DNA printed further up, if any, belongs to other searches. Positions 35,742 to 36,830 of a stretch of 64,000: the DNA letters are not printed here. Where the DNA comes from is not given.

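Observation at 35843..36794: Non-ribosomal coiled-coil gene inserted between rpsS (S19) and rplV (L22) in the S10 operon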

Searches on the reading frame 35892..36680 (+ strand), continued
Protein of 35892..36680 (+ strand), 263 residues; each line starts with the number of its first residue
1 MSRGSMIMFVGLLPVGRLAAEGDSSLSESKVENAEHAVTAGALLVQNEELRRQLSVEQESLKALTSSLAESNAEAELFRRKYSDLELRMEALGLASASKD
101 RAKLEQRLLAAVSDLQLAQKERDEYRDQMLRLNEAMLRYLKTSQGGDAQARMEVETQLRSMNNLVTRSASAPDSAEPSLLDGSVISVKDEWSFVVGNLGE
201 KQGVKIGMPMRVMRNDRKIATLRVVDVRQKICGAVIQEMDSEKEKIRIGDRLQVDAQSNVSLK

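Call 75: find_encoding_contigs(protein=P0409, flank=2500, max_places=1)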
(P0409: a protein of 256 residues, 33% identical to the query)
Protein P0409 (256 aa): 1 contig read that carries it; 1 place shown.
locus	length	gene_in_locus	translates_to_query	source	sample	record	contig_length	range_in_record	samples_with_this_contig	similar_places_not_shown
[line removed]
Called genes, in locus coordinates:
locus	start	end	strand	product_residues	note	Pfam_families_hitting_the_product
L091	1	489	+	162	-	?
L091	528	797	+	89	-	PF00203:Ribosomal_S19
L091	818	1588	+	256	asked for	-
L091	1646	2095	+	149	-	PF00237:Ribosomal_L22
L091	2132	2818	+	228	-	PF07650:KH_2, PF00189:Ribosomal_S3_C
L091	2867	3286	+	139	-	PF00252:Ribosomal_L16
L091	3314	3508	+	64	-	PF06698:DUF1192 (faint), PF00831:Ribosomal_L29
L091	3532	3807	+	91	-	PF00366:Ribosomal_S17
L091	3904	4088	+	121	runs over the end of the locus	PF00238:Ribosomal_L14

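Call 85: search_protein_families(library=ncbifam, alignment_id=A3, max_evalue=0.01)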
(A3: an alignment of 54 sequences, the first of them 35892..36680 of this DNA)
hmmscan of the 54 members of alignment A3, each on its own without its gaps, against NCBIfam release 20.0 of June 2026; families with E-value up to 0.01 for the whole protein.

A. member 1, window:35892-36680:+ (263 aa): 0 families

B. families by the number of members that match (of 54 scanned): 19 families
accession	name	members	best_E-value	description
TIGR02168.1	SMC_prok_B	17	2.9e-06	chromosome segregation protein SMC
TIGR02169.1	SMC_prok_A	8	2.5e-05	chromosome segregation protein SMC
NF010513.0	PRK13922.12-3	4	0.0013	rod shape-determining protein MreC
NF003422.0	PRK04863.1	4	0.0018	chromosome partition protein MukB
TIGR00219.1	mreC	4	0.0021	rod shape-determining protein MreC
NF010532.0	PRK13922.9-3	2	0.00021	rod shape-determining protein MreC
NF045487.1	ASRP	2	0.00031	archaea-specific SMC-related protein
TIGR02680.1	TIGR02680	2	0.0012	TIGR02680 family protein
TIGR04211.1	SH3_and_anchor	2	0.0023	TIGR04211 family SH3 domain-containing protein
NF010520.0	PRK13922.13-5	2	0.0029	rod shape-determining protein MreC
NF047362.1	CT392_fam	2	0.0056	CT392 family protein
NF041034.1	Rad50_Sulf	1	0.00019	DNA double-strand break repair ATPase Rad50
NF009642.0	PRK13169.1-3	1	0.0016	DNA replication initiation control protein YabA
TIGR01060.2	eno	1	0.0051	phosphopyruvate hydratase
NF011898.1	PRK15371.1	1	0.0052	YopJ/AvrA family T3SS effector serine/threonine acetyltransferase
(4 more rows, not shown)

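Call 86: search_protein_families(library=pfam, proteins=[P0390, P0393, P0396, P0399, P0404, P0400, P0392, P0406, P0338, P0289], max_evalue=0.01)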
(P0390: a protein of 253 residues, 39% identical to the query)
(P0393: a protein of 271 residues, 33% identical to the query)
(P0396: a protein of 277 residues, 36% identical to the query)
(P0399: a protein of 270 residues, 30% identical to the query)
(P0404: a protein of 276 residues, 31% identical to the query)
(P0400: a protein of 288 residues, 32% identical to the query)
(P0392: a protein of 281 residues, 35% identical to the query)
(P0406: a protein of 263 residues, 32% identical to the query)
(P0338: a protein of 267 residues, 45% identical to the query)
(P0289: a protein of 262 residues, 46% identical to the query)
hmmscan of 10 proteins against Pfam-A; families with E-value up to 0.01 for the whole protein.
P0390 (253 aa): 0 families

P0393 (271 aa): 1 family
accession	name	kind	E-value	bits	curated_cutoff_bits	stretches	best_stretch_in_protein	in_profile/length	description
PF13870.11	CCDC113_CCDC96_CC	-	0.00054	20.2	31.6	1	44-140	79-175/177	CCDC113/CCDC96, coiled-coil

P0396 (277 aa): 0 families

P0399 (270 aa): 0 families

P0404 (276 aa): 0 families

P0400 (288 aa): 0 families

P0392 (281 aa): 1 family
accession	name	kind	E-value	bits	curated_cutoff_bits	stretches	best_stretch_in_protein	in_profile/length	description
PF06005.17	ZapB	-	0.0034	18.3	31.5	0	53-110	8-65/71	Cell division protein ZapB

P0406 (263 aa): 0 families

P0338 (267 aa): 2 families
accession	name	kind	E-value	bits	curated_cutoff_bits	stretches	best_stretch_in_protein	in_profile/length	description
PF04085.20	MreC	-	0.0022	18.2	28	1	199-234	9-42/147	Rod shape-determining protein MreC, barrel core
PF16538.11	FlgT_C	-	0.0086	16.9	27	0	202-228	3-29/77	Flagellar assembly protein T, C-terminal domain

P0289 (262 aa): 1 family
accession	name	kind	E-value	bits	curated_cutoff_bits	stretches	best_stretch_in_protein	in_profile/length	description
PF06785.16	UPF0242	-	0.0037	17.8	33.5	1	5-109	43-145/194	Uncharacterised protein family (UPF0242) N-terminus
